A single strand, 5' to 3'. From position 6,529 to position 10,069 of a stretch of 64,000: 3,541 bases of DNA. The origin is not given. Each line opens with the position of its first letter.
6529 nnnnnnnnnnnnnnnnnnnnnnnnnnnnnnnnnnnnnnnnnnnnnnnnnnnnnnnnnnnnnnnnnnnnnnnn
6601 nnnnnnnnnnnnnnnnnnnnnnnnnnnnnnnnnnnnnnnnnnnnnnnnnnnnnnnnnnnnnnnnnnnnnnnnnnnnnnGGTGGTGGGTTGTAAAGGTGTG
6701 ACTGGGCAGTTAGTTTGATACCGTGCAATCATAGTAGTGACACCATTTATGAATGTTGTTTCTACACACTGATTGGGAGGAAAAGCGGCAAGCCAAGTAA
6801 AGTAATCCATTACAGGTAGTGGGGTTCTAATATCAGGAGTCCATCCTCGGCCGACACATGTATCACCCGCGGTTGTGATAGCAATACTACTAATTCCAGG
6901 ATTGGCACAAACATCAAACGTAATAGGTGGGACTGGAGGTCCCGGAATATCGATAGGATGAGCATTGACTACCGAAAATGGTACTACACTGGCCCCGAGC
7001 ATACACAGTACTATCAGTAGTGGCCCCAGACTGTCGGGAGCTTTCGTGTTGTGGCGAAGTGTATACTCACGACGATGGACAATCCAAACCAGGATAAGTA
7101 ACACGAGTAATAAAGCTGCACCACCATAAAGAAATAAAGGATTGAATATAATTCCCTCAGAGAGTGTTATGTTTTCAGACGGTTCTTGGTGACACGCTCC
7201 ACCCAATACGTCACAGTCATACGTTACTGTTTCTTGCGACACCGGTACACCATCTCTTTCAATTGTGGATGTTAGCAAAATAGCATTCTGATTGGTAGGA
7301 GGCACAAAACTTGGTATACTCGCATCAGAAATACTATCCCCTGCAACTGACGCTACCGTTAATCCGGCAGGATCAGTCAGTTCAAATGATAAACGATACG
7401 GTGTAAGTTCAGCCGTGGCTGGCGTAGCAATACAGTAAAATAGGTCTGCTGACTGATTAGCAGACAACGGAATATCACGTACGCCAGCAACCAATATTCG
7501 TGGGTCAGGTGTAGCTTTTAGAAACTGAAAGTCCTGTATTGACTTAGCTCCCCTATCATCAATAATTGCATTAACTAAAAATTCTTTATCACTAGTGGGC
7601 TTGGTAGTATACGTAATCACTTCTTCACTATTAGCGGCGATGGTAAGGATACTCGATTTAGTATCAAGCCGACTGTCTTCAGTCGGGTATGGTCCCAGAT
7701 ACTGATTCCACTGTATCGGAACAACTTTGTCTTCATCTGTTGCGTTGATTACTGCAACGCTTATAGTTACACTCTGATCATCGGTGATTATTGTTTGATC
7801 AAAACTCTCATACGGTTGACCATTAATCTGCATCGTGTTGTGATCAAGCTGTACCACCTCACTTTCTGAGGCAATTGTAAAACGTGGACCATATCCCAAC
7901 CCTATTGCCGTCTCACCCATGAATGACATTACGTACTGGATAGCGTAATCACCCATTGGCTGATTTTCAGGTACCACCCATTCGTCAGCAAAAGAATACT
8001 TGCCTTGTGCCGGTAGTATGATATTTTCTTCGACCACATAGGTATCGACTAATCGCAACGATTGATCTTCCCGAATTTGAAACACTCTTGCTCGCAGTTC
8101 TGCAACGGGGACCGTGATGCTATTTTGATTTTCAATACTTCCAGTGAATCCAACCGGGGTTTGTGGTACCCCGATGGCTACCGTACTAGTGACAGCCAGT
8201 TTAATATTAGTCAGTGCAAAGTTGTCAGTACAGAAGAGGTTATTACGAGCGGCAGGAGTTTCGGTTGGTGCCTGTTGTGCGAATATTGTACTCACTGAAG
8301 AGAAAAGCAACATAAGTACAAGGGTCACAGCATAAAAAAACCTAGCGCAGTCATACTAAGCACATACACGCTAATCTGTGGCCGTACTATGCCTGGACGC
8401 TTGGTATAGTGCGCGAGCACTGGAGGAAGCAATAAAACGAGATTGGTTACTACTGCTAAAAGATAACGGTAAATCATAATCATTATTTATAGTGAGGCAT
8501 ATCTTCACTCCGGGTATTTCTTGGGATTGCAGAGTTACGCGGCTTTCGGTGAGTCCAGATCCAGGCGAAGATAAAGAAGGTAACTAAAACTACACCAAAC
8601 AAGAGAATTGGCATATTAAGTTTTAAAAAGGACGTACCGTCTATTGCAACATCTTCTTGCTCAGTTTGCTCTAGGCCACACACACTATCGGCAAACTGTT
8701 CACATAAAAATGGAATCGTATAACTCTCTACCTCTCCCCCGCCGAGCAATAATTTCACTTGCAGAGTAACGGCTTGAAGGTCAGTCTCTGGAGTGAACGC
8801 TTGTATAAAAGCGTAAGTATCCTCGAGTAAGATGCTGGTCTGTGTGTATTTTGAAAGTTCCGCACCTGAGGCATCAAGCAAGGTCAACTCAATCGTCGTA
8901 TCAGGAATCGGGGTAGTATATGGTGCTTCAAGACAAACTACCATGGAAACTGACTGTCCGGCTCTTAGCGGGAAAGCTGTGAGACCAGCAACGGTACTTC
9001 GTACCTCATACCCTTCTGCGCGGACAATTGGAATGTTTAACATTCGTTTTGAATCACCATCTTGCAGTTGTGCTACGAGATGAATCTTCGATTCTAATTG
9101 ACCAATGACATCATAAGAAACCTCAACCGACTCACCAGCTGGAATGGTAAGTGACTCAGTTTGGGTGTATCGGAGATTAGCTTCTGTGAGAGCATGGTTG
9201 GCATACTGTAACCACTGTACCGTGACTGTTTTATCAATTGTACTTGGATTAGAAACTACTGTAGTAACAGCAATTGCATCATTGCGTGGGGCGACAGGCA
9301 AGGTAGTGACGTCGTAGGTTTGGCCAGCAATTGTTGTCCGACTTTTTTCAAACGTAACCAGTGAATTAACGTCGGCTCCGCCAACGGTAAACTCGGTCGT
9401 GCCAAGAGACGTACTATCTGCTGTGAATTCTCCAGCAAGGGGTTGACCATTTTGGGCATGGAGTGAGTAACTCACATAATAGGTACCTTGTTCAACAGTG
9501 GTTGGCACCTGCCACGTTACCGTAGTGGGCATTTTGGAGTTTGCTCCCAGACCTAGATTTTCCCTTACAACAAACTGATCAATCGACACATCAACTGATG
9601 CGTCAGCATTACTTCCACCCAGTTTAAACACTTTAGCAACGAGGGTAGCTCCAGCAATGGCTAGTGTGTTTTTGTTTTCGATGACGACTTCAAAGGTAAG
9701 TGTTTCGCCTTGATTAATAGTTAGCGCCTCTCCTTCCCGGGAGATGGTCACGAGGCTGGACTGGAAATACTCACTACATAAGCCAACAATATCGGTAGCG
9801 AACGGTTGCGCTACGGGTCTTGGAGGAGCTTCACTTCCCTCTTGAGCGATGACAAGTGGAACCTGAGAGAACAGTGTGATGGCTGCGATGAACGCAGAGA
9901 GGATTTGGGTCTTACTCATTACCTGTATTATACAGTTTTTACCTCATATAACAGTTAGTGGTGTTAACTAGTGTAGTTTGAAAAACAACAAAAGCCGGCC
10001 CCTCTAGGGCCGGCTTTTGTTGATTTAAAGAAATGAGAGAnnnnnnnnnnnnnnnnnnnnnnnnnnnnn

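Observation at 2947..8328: Giant Fn3/CARDB surface protein containing an internal two-helix membrane hairpin; its N-terminal module is a paralog of the neighbouring gene (fusion or helical-hairpin anchor)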

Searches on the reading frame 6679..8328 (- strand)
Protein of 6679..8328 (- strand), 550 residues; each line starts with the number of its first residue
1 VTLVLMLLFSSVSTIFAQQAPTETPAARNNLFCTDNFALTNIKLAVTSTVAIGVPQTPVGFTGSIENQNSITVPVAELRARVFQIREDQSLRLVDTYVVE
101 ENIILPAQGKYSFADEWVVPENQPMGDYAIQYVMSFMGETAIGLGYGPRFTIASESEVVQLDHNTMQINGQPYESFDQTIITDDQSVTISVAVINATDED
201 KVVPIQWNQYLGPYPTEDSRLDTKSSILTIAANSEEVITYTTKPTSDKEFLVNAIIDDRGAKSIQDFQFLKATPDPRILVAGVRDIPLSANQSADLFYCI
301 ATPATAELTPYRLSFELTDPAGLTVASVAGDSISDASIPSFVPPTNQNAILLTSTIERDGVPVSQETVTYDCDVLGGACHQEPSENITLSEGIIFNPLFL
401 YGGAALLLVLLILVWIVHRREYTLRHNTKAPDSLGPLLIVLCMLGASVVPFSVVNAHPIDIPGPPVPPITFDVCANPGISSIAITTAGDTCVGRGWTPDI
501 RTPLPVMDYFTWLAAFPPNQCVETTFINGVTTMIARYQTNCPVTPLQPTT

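Call 7: find_homologous_proteins(query=window:6679-8328:-, max_evalue=0.001)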
Query window:6679-8328:-: 8000 candidates shared short words with the query, none scored E <= 0.001.

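Call 18: search_protein_representatives(alignment_id=A1)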
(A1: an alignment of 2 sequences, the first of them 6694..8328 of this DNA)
Query: 2 sequences, 588 profile positions. Proteins with E-value up to 0.001 (for the whole library): 946; up to 1e-10: 721; up to 1e-30: 291. The best 150 are listed.
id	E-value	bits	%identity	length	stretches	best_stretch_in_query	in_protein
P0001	0.0e+00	1038.9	-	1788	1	14-588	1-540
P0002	1.8e-270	915.0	-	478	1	1-475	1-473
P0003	6.5e-206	701.9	-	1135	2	14-588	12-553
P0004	9.0e-112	391.0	-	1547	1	19-493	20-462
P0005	1.0e-109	384.2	-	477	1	5-461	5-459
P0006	2.8e-102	359.6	-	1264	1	6-547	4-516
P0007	3.1e-72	260.4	-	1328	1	5-487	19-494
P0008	9.0e-68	245.7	-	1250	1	5-451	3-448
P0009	1.4e-67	245.1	-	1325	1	67-461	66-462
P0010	3.4e-66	240.5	-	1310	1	5-493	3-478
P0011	3.1e-65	237.3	-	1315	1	5-479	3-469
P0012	5.8e-65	236.4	-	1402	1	8-461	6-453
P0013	8.8e-65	235.8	-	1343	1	14-489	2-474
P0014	1.6e-64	235.0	-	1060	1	32-466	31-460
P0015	5.4e-63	229.9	-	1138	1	11-484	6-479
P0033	3.9e-51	190.7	-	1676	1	10-464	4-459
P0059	2.1e-46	175.2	-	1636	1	9-498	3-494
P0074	3.1e-45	171.3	-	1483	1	58-416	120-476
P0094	3.7e-43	164.4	-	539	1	46-424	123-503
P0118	3.0e-41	158.1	-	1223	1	34-418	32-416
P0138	4.6e-40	154.2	-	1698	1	69-416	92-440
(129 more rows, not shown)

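Call 26: search_protein_families(library=pfam, alignment_id=A2, max_evalue=0.001)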
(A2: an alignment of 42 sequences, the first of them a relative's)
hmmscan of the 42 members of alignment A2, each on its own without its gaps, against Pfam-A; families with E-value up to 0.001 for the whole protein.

A. member 1, P0003 (1135 aa): 0 families

B. families by the number of members that match (of 42 scanned): 9 families
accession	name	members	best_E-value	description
PF07705.17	CARDB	6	8.2e-07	CARDB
PF18911.6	PKD_4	3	1.7e-05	PKD domain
PF18998.6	Flg_new_2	2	2.3e-06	Divergent InlB B-repeat domain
PF00801.26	PKD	2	7.8e-06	PKD domain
PF00041.27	fn3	1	1.4e-05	Fibronectin type III domain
PF20009.4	GEVED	1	1.5e-05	GEVED domain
PF17786.7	Mannosidase_ig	1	0.00035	Mannosidase Ig/CBM-like domain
PF20251.4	Big_14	1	0.00043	Bacterial Ig-like domain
PF06030.18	WxLIP_PGBD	1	0.00064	WxL Interacting Protein, peptidoglycan binding domain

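Call 29: find_encoding_contigs(protein=P0094, flank=10000, max_places=3)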
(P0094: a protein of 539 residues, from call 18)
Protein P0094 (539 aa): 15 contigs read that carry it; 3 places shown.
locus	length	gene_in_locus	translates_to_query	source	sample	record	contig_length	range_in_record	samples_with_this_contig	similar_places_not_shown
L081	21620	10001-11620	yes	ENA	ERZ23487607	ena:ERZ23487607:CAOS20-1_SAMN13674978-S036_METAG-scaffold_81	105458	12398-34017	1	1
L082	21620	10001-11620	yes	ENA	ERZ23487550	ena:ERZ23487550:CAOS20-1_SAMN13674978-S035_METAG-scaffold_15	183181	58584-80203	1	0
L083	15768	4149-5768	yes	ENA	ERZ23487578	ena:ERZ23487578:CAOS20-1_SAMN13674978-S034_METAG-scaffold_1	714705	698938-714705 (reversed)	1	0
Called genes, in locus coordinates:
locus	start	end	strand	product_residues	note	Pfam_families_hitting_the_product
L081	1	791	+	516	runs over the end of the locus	PF00512:HisKA, PF02518:HATPase_c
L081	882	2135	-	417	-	PF00270:DEAD, PF04851:ResIII, PF00271:Helicase_C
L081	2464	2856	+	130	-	-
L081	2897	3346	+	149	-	-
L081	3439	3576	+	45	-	-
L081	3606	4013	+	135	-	PF07883:Cupin_2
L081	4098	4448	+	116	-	PF06305:LapA_dom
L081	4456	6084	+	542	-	PF20154:LNT_N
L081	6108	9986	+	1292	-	PF05203:Hom_end_hint, PF14623:Vint (faint), PF01079:Hint (weak), PF03736:EPTP (faint), PF05203:Hom_end_hint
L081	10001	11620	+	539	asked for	-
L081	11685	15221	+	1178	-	PF07719:TPR_2 (faint), PF13181:TPR_8 (faint), PF13428:TPR_14 (faint), PF13432:TPR_16 (faint), PF14559:TPR_19 (faint), PF21033:RMD1-3 (faint), PF01079:Hint (weak), PF05203:Hom_end_hint, +1 more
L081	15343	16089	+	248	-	PF04087:DUF389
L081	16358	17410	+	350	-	PF00817:IMS, PF11798:IMS_HHH (weak), PF21999:IMS_HHH_1, PF11799:IMS_C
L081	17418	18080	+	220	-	PF00730:HhH-GPD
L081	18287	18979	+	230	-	PF00702:Hydrolase, PF12710:HAD, PF13419:HAD_2 (faint)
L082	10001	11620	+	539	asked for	-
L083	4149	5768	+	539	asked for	-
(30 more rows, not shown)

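Call 45: list_cluster_members(proteins=[P0002, P0003, P0006, P0008, P0012, P0033, P0059, P0138, P0074, P0118])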
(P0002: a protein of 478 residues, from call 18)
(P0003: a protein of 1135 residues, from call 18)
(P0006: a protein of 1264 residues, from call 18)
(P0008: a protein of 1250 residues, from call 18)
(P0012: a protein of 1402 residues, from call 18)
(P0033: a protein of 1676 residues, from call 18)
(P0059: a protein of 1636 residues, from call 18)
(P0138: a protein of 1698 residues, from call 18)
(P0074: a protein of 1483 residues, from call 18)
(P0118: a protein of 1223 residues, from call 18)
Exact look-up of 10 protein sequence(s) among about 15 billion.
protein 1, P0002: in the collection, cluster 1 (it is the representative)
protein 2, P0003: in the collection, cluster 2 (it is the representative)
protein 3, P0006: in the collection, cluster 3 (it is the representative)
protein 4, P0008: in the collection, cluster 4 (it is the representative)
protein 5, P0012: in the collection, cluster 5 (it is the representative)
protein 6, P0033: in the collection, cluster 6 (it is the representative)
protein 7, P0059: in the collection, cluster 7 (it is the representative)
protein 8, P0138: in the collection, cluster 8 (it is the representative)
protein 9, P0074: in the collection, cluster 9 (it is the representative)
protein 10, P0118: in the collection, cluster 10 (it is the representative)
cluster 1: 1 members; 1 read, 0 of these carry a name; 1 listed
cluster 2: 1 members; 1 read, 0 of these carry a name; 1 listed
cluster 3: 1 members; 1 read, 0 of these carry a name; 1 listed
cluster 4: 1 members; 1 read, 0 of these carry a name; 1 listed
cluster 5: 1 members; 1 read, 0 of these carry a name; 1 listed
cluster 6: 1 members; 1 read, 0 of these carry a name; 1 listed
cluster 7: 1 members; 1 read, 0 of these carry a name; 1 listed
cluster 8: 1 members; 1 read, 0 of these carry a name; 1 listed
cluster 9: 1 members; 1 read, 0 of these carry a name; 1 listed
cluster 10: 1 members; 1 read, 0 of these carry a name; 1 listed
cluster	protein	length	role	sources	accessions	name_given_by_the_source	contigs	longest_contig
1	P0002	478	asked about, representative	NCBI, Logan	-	-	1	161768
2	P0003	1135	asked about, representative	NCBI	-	-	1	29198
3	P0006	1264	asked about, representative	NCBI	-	-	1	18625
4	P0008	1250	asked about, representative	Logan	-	-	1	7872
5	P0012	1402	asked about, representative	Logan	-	-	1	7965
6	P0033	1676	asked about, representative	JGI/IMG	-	-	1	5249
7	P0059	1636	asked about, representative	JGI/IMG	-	-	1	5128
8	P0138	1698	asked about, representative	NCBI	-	-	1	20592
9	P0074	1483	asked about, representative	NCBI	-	-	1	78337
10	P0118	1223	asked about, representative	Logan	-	-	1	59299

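Call 50: find_related_loci(query=A4, collection=metagenome_contigs, flank=10000)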
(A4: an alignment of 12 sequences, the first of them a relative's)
Query A4 (1328 aa) in metagenome_contigs; peptide patterns used: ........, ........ (x = any residue, [..] = any of these).
440 stretches matched a pattern; 196 encode a relative of the query (tblastn E <= 1e-3); the best 80 are kept; 79 distinct loci.
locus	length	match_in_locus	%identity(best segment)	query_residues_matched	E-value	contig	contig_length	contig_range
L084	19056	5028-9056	39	16-1328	0e+0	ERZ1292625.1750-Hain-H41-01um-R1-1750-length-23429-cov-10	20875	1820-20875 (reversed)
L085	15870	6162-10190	39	16-1328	0e+0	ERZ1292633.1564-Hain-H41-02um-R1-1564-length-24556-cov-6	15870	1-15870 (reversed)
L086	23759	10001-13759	45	8-1328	0e+0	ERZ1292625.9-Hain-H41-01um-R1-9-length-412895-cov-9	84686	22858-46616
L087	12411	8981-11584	37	12-935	6e-151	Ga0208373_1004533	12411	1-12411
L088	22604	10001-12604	35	2-861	3e-148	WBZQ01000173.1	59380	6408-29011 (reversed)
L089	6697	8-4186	49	4-1328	2e-141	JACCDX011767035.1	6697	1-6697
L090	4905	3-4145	40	139-1328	1e-142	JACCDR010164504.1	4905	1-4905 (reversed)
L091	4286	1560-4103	34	37-916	2e-139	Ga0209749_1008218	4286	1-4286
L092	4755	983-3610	34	23-884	3e-138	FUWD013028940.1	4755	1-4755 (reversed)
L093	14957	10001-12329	51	14-929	9e-130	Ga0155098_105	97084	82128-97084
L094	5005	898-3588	33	60-931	5e-130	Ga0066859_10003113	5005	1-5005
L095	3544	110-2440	35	35-844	9e-133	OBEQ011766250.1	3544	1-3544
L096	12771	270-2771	34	11-844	3e-127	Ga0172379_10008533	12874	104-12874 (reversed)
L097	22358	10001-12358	35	53-870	2e-124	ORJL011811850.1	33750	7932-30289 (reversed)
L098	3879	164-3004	32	9-947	7e-127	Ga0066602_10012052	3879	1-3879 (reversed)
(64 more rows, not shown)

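Call 84: find_related_loci(query=A4, collection=viral_contigs, flank=5000)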
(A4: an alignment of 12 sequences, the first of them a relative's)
Query A4 (1328 aa) in viral_contigs; peptide patterns used: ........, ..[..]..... (x = any residue, [..] = any of these).
48 stretches matched a pattern, but none encodes a relative of the query by tblastn (E <= 1e-3).

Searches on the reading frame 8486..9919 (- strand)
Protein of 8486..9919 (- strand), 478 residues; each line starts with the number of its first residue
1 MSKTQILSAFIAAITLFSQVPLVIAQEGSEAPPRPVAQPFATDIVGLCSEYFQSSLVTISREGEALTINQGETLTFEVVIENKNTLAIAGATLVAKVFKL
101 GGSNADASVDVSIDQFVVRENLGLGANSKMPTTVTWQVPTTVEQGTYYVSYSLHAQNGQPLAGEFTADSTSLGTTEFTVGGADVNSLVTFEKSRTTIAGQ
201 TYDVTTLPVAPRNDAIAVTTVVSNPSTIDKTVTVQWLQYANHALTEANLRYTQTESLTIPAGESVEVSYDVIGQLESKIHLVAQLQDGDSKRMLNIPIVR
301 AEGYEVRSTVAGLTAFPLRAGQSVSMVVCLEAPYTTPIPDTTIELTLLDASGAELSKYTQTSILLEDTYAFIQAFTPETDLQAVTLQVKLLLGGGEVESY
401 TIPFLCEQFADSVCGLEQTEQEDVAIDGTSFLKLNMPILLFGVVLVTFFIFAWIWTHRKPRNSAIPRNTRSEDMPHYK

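Call 6: search_protein_families(library=pfam, proteins=[window:8486-9919:-], max_evalue=0.01)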
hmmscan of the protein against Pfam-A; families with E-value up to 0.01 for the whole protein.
window:8486-9919:- (478 aa): 2 families
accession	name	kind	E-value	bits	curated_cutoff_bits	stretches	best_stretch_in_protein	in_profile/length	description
PF01835.25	MG2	-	0.0001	23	32.8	0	319-359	12-52/96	MG2 domain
PF04234.18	CopC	-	0.007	17.8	23.3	0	126-166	50-89/92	CopC domain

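Call 13: search_protein_families(library=ncbifam, proteins=[window:8486-9919:-], max_evalue=0.01)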
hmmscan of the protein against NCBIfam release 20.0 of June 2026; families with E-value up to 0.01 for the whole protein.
window:8486-9919:- (478 aa): 0 families

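Call 28: find_homologous_proteins(query=A3, max_evalue=1e-10)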
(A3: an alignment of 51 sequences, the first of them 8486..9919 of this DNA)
Query A3 (51 sequences) (478 aa, profile of the alignment): 4 proteins with E <= 1e-10 among 8000 candidates.
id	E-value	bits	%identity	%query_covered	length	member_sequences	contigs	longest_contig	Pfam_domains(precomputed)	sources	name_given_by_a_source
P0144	3.6e-164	565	22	82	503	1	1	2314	-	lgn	-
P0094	3.9e-161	555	26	87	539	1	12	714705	-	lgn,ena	-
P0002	5.4e-120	419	100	100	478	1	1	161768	-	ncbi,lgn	-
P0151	8.9e-93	330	49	84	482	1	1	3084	-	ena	-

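Call 43: predict_structure(alignment_id=A3)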
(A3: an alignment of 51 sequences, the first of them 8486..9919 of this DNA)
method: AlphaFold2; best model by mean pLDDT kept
length: 478 residues; sequences in the alignment: 51
mean_pLDDT: 87.0   pTM: 0.77
mean pLDDT of the five models: 87.0, 85.9, 85.8, 85.2, 85.0
residues with pLDDT >= 90: 337; 70-90: 61; 50-70: 36; < 50: 44
segments of 3 or more residues with pLDDT < 50: 25-27, 35-42, 419-435, 466-469, 471-478
pLDDT, mean of each block of 10 residues (from residue 1): 73 73 52 46 72 97 94 98 97 98 71 97 97 97 96 96 93 96 91 95 92 91 97 98 95 98 98 91 97 96 88 97 96 89 98 97 90 96 98 95 97 72 45 58 90 81 50 44
secondary structure, 60 per line:
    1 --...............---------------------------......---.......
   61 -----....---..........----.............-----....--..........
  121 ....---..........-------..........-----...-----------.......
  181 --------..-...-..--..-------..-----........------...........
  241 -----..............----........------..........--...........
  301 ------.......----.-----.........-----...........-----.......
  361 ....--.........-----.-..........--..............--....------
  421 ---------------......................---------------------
elements in order: H3-17 E45-47 E57-60 E66-69 E73-82 E87-99 H105-108 E111-124 E128-137 E145-154 E160-162 E174-180 E216-223 E230-240 E249-259 E264-271 E278-287 E290-300 E307-313 E324-332 E338-348 E354-364 E367-375 E383-392 E395-405 H411-414 H436-457

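Call 76: search_solved_structures(query=A3, max_evalue=1)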
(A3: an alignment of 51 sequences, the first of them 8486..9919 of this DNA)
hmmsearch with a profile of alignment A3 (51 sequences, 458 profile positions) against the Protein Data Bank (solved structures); distinct sequences matched with E-value up to 1: 28.
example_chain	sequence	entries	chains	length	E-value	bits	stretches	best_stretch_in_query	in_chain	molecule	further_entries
8jl8_A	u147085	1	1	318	0.016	17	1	153-222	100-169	Collagen-binding adhesin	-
2a74_B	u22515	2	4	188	0.037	15.9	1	200-275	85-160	Complement Component C3c | Complement C3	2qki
2ice_B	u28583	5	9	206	0.045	15.6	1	200-274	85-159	Complement C3 alpha chain | Complement C3 | Complement C3c alpha' chain fragment 1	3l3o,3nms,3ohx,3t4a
7mn5_B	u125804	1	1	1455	0.099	14.5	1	399-454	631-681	Receptor tyrosine-protein kinase erbB-2,Maltose/maltodextrin-binding periplasmic protein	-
7mn6_B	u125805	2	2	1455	0.099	14.5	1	399-454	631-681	Receptor tyrosine-protein kinase erbB-2,Maltose/maltodextrin-binding periplasmic protein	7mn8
8hgo_B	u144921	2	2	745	0.16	13.8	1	399-454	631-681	Receptor tyrosine-protein kinase erbB-2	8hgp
6jq9_A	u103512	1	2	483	0.18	13.6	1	159-198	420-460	Short ulvan lyase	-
6byt_A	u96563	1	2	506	0.18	13.6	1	159-198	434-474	Short ulvan lyase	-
6byx_A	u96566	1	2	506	0.18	13.6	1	159-198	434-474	Short ulvan lyase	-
6byp_A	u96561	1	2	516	0.19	13.6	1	159-198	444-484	Short ulvan lyase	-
9qbg_A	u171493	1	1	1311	0.3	12.8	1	399-454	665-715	Receptor tyrosine-protein kinase erbB-2,Green fluorescent protein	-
9qbf_A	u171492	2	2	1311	0.31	12.8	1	399-454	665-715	Receptor tyrosine-protein kinase erbB-2,Green fluorescent protein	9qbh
8bl3_A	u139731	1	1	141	0.39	12.5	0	245-270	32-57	scIg12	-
7akk_A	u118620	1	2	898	0.46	12.3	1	200-273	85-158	Complement C3b alpha' chain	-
9rbo_D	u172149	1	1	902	0.46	12.3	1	200-273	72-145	Complement C3b alpha' chain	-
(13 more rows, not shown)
